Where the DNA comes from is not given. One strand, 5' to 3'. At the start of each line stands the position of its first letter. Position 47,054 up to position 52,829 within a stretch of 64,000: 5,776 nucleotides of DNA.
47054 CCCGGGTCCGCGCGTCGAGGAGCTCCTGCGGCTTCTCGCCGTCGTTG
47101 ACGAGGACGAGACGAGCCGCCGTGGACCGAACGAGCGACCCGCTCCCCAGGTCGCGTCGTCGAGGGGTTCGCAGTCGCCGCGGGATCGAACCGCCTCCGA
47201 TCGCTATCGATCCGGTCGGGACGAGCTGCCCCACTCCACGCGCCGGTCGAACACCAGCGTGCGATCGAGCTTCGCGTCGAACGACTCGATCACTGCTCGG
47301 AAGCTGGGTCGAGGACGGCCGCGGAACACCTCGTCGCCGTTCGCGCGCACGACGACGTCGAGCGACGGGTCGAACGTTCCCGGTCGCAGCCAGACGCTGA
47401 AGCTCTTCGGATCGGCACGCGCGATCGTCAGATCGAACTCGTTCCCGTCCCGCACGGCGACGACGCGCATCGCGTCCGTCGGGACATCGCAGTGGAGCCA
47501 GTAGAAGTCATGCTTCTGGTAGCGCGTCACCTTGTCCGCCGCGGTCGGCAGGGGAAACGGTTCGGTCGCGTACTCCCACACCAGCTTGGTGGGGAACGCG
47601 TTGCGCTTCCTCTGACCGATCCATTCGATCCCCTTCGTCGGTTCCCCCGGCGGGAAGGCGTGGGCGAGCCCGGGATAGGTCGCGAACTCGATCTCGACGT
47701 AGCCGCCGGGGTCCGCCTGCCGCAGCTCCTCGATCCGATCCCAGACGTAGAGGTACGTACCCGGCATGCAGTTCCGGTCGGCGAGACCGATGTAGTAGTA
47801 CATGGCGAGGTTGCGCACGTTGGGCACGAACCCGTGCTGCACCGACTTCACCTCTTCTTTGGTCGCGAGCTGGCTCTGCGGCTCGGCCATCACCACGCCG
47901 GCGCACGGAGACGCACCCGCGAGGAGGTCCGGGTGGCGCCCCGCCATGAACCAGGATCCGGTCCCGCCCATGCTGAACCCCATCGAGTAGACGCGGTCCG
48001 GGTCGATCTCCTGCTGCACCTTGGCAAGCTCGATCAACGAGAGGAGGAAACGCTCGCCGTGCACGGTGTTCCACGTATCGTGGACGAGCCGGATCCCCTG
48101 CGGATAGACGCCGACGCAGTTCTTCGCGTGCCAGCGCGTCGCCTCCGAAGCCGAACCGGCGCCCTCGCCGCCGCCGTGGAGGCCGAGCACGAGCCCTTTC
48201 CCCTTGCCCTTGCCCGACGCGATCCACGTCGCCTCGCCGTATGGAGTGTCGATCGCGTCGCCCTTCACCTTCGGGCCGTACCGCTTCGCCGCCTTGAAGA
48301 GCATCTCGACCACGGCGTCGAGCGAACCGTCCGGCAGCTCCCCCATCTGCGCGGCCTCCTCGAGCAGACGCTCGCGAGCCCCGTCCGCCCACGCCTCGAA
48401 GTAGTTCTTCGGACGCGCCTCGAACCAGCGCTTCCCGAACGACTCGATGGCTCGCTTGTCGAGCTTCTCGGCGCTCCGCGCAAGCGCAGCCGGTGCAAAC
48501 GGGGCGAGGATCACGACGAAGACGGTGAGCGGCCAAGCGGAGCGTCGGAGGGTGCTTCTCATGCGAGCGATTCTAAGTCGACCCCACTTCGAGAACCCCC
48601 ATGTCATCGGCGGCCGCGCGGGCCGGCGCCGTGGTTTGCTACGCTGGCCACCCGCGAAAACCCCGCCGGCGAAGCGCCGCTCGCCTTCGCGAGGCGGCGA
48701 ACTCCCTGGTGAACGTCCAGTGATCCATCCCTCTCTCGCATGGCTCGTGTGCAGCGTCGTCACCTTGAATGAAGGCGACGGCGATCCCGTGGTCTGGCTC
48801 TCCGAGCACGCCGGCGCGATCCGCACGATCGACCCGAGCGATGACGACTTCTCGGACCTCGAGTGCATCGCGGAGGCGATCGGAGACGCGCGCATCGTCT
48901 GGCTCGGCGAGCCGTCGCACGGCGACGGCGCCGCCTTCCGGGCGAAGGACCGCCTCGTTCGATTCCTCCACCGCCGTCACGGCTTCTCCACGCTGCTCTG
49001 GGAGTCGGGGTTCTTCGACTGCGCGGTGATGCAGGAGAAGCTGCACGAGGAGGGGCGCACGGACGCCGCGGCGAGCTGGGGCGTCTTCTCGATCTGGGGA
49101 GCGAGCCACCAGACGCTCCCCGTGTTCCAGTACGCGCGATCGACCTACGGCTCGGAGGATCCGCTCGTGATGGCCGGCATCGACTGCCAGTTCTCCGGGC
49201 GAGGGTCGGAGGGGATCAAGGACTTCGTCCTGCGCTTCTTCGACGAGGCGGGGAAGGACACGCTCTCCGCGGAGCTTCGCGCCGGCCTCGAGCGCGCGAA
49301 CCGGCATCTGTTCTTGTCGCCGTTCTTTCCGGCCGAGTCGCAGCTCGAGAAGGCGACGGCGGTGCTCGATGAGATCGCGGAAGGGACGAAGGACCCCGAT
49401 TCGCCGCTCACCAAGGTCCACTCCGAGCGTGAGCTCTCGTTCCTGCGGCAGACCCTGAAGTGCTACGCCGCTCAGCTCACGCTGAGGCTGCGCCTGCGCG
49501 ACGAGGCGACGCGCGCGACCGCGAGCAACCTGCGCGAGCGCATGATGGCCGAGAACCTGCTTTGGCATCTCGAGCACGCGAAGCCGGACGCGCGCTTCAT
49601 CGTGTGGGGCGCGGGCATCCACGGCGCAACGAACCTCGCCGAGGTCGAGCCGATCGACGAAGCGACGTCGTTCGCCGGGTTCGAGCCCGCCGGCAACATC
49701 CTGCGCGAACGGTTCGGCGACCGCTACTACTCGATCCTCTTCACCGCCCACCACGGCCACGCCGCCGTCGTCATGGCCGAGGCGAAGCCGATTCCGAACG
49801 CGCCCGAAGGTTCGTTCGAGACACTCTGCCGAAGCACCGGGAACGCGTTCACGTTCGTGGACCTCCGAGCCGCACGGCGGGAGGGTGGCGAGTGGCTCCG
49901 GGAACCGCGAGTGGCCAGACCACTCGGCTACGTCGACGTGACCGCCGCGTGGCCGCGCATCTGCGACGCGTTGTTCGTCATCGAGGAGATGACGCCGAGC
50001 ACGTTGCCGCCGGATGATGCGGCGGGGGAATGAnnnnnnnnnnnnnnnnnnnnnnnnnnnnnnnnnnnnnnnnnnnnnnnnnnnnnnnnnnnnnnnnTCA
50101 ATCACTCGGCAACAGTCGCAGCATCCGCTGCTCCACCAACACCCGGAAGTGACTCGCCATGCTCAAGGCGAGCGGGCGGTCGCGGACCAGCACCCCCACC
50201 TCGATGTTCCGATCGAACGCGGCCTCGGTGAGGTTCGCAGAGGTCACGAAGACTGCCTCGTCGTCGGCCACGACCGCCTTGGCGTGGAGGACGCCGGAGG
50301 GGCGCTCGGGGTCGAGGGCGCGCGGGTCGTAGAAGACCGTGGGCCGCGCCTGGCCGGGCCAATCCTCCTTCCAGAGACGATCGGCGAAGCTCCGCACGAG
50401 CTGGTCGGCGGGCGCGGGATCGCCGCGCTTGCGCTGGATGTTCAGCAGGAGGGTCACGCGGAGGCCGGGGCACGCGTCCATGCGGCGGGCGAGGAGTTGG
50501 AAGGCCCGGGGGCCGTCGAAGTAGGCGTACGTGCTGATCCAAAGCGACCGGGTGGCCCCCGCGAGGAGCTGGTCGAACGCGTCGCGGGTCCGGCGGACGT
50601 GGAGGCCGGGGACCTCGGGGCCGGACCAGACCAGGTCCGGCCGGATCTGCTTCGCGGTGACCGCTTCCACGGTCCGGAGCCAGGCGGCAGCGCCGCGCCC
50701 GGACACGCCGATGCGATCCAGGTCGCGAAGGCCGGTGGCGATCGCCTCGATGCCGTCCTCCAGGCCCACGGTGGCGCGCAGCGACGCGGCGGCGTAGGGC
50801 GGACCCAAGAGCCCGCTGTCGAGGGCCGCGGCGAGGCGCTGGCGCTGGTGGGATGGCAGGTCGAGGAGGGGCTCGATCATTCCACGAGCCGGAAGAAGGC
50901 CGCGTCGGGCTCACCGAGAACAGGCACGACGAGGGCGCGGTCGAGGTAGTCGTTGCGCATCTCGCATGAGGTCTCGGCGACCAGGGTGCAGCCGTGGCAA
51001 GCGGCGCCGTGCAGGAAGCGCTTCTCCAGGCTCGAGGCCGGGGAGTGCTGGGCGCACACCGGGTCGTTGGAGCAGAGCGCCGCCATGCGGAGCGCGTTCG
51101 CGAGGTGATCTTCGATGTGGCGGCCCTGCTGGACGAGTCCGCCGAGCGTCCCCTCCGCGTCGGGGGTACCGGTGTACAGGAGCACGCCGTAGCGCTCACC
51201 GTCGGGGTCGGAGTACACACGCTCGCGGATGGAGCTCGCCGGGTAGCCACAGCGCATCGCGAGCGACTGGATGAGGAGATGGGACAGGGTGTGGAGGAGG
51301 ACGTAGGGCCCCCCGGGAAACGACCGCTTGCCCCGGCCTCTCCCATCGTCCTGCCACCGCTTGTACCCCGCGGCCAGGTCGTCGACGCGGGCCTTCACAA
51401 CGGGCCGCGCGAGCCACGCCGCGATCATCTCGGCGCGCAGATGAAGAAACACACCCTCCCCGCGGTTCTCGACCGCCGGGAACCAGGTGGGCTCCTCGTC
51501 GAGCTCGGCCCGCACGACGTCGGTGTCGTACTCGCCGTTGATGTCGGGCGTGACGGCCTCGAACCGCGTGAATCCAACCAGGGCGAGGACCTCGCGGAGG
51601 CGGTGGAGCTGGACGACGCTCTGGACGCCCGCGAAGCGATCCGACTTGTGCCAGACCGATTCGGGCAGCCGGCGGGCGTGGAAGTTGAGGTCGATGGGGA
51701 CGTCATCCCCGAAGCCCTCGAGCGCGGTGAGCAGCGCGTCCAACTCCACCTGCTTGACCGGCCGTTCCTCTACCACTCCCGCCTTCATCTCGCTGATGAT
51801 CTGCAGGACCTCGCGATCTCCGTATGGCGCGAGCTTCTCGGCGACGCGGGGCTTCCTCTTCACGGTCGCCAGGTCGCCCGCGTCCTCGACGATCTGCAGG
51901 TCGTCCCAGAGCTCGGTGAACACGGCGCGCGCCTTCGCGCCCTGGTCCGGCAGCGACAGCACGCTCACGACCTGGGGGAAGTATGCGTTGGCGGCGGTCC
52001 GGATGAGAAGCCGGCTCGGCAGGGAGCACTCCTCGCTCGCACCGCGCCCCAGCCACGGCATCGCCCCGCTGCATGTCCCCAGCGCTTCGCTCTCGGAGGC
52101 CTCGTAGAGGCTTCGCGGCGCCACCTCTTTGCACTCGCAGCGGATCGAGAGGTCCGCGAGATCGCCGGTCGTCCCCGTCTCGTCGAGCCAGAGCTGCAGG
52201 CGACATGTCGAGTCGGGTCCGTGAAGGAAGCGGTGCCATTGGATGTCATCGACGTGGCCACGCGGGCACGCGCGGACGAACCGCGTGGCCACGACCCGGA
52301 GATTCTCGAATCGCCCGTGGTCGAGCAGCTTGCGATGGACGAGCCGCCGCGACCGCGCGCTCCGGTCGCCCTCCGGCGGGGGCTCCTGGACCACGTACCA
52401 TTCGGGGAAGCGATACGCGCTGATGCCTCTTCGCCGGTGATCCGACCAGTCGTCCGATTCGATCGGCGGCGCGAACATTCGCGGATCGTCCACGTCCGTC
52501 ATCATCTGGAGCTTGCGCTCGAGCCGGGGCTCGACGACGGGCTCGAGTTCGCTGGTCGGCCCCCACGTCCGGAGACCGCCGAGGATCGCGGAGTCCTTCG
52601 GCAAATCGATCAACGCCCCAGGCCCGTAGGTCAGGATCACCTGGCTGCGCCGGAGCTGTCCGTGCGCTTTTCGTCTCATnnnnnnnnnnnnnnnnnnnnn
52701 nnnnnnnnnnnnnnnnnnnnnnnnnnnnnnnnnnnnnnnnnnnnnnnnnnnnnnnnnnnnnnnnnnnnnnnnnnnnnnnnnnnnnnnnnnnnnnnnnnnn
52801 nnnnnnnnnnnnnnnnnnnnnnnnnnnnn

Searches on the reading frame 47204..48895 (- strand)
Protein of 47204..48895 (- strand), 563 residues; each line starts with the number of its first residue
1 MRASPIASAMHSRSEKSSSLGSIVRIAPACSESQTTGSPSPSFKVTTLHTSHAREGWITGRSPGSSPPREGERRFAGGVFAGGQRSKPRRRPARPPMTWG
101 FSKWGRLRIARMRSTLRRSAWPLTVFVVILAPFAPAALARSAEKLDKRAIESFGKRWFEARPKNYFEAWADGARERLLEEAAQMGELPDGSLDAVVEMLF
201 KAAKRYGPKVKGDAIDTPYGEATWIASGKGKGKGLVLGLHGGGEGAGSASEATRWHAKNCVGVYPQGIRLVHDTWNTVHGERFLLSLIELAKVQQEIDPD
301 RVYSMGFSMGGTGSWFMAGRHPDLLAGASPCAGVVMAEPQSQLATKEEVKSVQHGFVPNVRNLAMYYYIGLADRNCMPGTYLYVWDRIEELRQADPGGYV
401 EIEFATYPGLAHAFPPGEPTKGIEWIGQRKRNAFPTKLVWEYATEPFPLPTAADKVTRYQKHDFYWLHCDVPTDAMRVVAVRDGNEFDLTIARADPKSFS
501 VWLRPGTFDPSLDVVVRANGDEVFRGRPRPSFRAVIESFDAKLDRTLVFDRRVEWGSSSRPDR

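Call 18: search_protein_families(library=pfam, proteins=[window:47204-48895:-], max_evalue=0.001)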
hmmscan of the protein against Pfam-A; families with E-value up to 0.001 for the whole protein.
window:47204-48895:- (563 aa): 2 families
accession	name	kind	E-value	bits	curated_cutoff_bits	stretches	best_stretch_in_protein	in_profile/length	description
PF00561.26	Abhydrolase_1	-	0.00013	22.2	25.8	1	290-334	59-97/245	alpha/beta hydrolase fold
PF01738.24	DLH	-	0.00019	21.5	21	0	284-350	81-143/217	Dienelactone hydrolase family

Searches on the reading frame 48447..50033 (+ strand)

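Call 18: search_protein_families(library=pfam, proteins=[window:48447-50033:+], max_evalue=0.001)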
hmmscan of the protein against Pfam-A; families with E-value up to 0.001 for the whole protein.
window:48447-50033:+ (528 aa): 1 family
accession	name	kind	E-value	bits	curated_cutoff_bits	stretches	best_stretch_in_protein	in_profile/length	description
PF05139.19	Erythro_esteras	-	8.3e-32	111.7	26.4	1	176-497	2-330/358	Erythromycin esterase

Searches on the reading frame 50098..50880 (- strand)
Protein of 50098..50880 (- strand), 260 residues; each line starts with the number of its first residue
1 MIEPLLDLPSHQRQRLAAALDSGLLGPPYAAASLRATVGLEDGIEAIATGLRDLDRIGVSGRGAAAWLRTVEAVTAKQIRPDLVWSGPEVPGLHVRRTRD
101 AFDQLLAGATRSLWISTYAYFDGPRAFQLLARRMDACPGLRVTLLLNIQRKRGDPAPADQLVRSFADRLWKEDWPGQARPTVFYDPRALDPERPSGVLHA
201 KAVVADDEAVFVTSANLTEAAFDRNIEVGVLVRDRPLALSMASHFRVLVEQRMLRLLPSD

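Call 18: search_protein_families(library=pfam, proteins=[window:50098-50880:-], max_evalue=0.001)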
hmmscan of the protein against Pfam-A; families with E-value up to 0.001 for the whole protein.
window:50098-50880:- (260 aa): 2 families
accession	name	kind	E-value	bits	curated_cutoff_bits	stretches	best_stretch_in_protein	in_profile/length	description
PF13091.12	PLDc_2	-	9.5e-14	51.8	27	1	104-246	3-129/132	PLD-like domain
PF00614.28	PLDc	-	2.1e-06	27.9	21.9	1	196-219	3-26/28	Phospholipase D Active site motif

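Call 96: search_protein_families(library=padloc, proteins=[window:50098-50880:-], max_evalue=0.0001)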
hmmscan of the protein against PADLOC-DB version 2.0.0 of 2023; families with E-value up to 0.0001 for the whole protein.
window:50098-50880:- (260 aa): 27 families (the best 25 are shown)
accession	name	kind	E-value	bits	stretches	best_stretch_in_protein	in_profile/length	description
PDLC02587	DrmC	-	4.7e-80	266.4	1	2-258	2-265/267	DrmC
PDLC02597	DrmC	-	6.8e-34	115.8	1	12-244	16-231/242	DrmC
PDLC02585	DrmC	-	3.4e-31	106.7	1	32-255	37-251/253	DrmC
PDLC02595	DrmC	-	2.2e-28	97.7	1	64-254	83-264/269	DrmC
PDLC02588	DrmC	-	1.7e-27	94.7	1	10-257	19-252/256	DrmC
PDLC02607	DrmC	-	3.2e-26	90.2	1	59-252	70-257/265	DrmC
PDLC02606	DrmC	-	7.7e-25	85.7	1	76-255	13-180/182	DrmC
PDLC02605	DrmC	-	6.9e-24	82.9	1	73-257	91-268/270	DrmC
PDLC02602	DrmC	-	4.4e-20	70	1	81-242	90-242/381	DrmC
PDLC02612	DrmC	-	7.7e-20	69.4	1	62-254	59-230/235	DrmC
PDLC02589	DrmC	-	8.1e-18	62.5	1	80-256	92-261/264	DrmC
PDLC02613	DrmC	-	4.7e-17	60.1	1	42-256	37-260/262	DrmC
PDLC02608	DrmC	-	1.6e-13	48.8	1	82-256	2-159/162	DrmC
PDLC02609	DrmC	-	1.7e-12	45.8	1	63-246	63-230/241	DrmC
PDLC02616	DrmC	-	4.2e-12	44.2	1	197-254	164-221/224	DrmC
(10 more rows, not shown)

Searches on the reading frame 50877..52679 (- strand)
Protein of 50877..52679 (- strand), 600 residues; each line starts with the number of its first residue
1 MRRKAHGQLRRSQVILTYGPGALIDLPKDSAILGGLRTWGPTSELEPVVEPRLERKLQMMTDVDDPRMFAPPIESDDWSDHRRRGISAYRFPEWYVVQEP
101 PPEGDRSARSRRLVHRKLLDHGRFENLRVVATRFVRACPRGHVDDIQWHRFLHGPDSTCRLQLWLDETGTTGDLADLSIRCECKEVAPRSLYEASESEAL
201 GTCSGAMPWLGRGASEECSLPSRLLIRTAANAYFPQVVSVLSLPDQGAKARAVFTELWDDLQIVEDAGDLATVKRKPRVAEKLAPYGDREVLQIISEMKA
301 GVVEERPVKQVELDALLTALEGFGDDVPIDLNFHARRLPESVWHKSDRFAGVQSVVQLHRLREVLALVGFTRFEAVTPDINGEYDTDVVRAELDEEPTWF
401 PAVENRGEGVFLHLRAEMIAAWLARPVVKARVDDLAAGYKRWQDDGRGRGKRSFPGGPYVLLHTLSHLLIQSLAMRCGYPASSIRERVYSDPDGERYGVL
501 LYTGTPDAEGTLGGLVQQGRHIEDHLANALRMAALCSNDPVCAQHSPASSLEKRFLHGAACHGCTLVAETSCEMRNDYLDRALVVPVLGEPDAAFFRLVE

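Call 96: search_protein_families(library=padloc, proteins=[window:50877-52679:-], max_evalue=0.0001)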
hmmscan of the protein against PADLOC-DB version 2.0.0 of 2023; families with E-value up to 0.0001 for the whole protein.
window:50877-52679:- (600 aa): 4 families
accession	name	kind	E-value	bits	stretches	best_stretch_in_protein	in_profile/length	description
PDLC02583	DrmB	-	3e-83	278.9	2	345-585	366-602/606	DrmB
PDLC02584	DrmB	-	5.4e-60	201.5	1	161-596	6-442/445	DrmB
PDLC02579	DrmB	-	4.8e-56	188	1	352-597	70-314/314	DrmB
PDLC02582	DrmB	-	1.3e-06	25.3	1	459-585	523-633/649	DrmB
